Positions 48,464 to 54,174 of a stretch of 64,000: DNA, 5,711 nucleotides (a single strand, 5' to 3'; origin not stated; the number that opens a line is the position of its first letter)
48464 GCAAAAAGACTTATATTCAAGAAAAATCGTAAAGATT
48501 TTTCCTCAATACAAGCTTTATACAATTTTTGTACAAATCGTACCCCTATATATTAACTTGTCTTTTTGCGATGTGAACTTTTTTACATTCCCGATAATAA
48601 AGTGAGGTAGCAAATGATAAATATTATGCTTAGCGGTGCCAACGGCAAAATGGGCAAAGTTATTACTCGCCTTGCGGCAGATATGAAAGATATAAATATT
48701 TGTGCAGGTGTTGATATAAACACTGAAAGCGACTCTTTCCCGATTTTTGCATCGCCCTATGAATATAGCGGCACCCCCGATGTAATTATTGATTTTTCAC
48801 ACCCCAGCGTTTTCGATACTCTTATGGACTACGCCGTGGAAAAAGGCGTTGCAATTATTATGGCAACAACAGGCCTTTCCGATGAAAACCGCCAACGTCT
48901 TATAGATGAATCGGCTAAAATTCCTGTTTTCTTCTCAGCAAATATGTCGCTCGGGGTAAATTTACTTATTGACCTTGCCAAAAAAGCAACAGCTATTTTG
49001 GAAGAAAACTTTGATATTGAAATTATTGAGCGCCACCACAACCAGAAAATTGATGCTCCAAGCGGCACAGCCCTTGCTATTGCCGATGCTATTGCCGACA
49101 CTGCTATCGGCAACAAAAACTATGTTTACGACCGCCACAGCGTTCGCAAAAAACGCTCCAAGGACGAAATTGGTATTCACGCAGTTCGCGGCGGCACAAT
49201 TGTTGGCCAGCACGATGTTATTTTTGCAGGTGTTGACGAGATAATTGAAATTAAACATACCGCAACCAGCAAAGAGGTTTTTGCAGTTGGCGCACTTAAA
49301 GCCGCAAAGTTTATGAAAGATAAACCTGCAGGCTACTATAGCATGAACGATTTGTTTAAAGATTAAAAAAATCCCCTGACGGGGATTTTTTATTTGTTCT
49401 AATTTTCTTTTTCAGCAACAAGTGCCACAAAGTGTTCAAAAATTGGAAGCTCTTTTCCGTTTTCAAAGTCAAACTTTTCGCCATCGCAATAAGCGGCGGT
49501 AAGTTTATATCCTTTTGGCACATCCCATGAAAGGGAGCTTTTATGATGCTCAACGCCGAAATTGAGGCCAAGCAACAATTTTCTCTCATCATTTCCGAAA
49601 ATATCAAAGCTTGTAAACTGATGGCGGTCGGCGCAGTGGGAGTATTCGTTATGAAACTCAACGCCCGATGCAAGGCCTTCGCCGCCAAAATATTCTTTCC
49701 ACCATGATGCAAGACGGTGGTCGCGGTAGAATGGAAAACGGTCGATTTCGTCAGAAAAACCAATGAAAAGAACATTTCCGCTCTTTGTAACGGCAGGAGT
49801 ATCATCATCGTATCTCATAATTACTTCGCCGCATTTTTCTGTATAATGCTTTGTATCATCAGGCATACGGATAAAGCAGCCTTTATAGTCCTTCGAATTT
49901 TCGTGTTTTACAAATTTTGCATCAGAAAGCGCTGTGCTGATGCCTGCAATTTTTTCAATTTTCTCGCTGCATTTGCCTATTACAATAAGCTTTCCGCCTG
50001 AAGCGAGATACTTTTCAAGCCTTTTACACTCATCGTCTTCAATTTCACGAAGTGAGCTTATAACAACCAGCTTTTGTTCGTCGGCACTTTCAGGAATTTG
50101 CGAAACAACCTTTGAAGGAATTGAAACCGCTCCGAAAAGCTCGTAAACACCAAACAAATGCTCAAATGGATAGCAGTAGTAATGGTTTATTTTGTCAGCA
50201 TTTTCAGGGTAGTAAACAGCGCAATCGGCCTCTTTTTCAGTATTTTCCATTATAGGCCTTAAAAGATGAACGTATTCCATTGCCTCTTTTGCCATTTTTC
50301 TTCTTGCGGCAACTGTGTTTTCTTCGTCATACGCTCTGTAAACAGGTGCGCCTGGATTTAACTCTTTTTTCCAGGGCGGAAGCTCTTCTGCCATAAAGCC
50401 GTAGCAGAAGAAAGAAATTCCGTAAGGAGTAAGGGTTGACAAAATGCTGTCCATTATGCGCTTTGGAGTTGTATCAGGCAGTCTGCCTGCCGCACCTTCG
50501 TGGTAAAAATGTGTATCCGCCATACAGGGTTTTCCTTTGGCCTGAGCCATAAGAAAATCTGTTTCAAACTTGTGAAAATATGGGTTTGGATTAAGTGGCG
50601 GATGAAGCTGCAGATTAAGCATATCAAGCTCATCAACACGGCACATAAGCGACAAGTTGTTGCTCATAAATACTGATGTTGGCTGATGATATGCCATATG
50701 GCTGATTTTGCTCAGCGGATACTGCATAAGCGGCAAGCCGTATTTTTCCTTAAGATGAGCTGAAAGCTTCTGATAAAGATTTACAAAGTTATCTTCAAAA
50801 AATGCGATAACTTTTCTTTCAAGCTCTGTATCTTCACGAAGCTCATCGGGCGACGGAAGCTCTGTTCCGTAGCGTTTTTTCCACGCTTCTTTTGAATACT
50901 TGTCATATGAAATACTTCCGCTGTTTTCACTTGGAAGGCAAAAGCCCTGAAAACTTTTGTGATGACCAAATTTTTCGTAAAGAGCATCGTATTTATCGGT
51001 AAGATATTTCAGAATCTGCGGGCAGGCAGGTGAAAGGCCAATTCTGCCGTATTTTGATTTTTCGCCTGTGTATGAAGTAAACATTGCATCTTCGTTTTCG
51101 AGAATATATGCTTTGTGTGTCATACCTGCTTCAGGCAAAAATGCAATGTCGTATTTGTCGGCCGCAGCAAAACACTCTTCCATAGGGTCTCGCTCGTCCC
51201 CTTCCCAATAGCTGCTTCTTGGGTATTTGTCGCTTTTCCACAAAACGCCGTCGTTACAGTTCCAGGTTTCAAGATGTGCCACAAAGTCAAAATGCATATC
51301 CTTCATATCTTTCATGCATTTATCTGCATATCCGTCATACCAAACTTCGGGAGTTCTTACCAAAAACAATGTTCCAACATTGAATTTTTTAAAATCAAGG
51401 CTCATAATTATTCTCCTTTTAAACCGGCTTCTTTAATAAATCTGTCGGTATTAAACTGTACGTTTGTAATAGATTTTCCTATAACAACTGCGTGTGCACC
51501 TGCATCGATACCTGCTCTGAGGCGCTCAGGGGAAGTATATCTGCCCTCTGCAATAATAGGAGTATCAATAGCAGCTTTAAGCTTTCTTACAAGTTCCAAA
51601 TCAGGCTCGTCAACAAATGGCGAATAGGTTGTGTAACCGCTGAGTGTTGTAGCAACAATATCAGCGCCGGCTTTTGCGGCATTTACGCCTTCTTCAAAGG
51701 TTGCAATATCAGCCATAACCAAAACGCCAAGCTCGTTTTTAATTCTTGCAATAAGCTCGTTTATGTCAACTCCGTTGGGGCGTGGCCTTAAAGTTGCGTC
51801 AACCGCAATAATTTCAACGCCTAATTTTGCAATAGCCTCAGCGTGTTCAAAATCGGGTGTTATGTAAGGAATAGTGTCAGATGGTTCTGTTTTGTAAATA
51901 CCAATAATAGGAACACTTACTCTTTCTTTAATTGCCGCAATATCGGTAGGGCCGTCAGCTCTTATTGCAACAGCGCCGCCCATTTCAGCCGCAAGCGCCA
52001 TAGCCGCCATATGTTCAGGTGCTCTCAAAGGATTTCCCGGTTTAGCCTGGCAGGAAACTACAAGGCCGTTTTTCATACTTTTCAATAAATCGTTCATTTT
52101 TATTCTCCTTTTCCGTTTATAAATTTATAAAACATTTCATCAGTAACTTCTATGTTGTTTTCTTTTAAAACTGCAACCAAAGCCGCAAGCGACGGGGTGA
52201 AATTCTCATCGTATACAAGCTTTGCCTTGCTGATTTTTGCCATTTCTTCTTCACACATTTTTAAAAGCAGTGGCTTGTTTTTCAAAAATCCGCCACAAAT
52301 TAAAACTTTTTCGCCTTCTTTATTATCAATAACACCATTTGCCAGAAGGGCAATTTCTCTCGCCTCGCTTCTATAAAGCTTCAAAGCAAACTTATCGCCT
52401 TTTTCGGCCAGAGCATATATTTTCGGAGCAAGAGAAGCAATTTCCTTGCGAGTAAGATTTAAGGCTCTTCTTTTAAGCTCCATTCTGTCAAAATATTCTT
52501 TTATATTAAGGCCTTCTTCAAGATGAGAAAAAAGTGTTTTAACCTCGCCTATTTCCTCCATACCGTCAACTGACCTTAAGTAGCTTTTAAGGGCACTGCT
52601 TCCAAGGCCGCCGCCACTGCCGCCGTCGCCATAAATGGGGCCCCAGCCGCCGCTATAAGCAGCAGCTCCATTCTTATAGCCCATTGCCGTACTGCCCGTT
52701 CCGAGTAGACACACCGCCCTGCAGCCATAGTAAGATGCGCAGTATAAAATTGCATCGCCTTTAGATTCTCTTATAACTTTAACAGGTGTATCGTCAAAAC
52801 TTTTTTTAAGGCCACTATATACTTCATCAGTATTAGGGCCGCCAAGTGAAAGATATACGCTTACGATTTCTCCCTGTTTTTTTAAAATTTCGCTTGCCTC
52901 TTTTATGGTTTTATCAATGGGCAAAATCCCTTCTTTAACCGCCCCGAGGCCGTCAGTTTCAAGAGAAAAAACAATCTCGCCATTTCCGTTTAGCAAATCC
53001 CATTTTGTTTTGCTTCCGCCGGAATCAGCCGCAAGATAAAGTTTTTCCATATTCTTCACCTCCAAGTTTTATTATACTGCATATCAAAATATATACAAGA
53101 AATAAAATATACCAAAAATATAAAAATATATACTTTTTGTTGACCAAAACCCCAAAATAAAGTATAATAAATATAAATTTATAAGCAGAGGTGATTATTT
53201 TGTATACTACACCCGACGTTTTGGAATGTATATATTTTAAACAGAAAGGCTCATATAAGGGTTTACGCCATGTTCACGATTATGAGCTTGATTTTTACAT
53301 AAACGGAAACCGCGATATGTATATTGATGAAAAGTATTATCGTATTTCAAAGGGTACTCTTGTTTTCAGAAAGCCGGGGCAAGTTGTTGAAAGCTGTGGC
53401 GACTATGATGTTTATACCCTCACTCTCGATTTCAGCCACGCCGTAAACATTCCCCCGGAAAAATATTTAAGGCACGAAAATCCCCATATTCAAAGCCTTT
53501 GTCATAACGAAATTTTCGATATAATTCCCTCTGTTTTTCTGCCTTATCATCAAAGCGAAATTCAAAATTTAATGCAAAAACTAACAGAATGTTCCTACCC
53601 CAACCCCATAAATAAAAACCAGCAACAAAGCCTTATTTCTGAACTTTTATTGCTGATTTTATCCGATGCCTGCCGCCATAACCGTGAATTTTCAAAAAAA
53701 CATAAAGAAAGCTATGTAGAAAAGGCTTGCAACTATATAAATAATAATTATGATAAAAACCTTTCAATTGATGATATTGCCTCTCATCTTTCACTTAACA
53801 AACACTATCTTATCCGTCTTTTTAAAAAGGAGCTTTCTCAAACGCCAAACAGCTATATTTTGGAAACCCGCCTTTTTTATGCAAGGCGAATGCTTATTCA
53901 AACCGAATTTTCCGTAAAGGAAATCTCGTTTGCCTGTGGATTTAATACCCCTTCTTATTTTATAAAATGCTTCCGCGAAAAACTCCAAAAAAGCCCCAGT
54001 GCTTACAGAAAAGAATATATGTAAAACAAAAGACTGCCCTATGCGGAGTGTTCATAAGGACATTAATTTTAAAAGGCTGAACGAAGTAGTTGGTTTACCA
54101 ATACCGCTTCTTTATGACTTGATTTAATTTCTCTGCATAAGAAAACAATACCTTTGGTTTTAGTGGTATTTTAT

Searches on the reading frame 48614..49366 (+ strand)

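Call 8: search_protein_families(library=pfam, proteins=[window:48614-49366:+])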
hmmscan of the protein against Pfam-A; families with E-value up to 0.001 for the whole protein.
window:48614-49366:+ (250 aa): 2 families
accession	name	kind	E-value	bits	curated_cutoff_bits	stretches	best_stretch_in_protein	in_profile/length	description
PF05173.19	DapB_C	-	1.7e-46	157.7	27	1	114-247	1-120/121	Dihydrodipicolinate reductase, C-terminus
PF01113.26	DapB_N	-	1.2e-24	87.2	25.6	1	2-111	1-124/124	Dihydrodipicolinate reductase, N-terminus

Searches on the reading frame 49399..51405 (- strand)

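Call 8: search_protein_families(library=pfam, proteins=[window:49399-51405:-])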
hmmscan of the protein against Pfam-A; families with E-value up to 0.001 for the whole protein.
window:49399-51405:- (668 aa): 1 family
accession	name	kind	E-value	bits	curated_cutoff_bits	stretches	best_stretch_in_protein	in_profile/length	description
PF08532.16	Glyco_hydro_42M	-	0.0004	20.4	25.8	0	421-553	36-189/207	Beta-galactosidase trimerisation domain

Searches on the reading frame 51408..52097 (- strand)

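Call 8: search_protein_families(library=pfam, proteins=[window:51408-52097:-])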
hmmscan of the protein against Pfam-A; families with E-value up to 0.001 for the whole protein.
window:51408-52097:- (229 aa): 3 families
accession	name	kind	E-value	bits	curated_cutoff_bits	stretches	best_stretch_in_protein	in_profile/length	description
PF04131.20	NanE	-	6e-58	195.6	27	1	30-223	1-189/192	Putative N-acetylmannosamine-6-phosphate epimerase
PF03060.21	NMO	-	1.3e-05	25.2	28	1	109-208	122-223/331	Nitronate monooxygenase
PF00478.31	IMPDH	-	0.00015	21.3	25.6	1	82-213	105-242/345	IMP dehydrogenase / GMP reductase domain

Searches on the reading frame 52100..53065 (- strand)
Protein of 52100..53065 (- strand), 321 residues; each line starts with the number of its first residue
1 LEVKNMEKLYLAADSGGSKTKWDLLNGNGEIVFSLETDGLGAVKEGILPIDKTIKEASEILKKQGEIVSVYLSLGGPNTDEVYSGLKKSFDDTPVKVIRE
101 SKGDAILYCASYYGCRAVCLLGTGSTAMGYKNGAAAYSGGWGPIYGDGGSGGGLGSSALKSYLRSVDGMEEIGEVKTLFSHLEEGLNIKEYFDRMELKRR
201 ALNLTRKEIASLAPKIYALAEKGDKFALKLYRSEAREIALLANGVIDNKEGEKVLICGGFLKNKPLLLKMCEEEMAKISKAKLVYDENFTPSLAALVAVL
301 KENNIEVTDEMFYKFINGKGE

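Call 8: search_protein_families(library=pfam, proteins=[window:52100-53065:-])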
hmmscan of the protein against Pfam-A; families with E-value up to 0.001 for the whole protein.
window:52100-53065:- (321 aa): 1 family
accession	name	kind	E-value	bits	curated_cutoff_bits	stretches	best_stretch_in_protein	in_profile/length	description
PF01869.26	BcrAD_BadFG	-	8.1e-14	52.2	31.5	1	14-278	4-251/271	BadF/BadG/BcrA/BcrD ATPase family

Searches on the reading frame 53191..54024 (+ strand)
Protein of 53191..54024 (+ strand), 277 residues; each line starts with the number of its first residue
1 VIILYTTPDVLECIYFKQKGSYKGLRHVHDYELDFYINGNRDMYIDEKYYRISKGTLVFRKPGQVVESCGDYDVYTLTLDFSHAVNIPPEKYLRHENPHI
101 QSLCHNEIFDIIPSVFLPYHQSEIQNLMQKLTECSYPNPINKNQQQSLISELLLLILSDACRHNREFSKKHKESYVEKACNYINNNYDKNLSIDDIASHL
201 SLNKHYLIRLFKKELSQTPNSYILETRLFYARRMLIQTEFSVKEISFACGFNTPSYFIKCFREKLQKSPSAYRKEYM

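Call 87: search_protein_families(library=pfam, proteins=[window:53191-54024:+], max_evalue=0.00001)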
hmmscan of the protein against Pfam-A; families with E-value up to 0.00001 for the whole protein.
window:53191-54024:+ (277 aa): 2 families
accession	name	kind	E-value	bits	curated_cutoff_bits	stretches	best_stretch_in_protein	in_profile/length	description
PF00165.29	HTH_AraC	-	5e-23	81.1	26.6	2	183-223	1-41/42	Bacterial regulatory helix-turn-helix proteins, AraC family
PF12833.13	HTH_18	-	8.5e-22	77.7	33.6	1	196-274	1-79/80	Helix-turn-helix domain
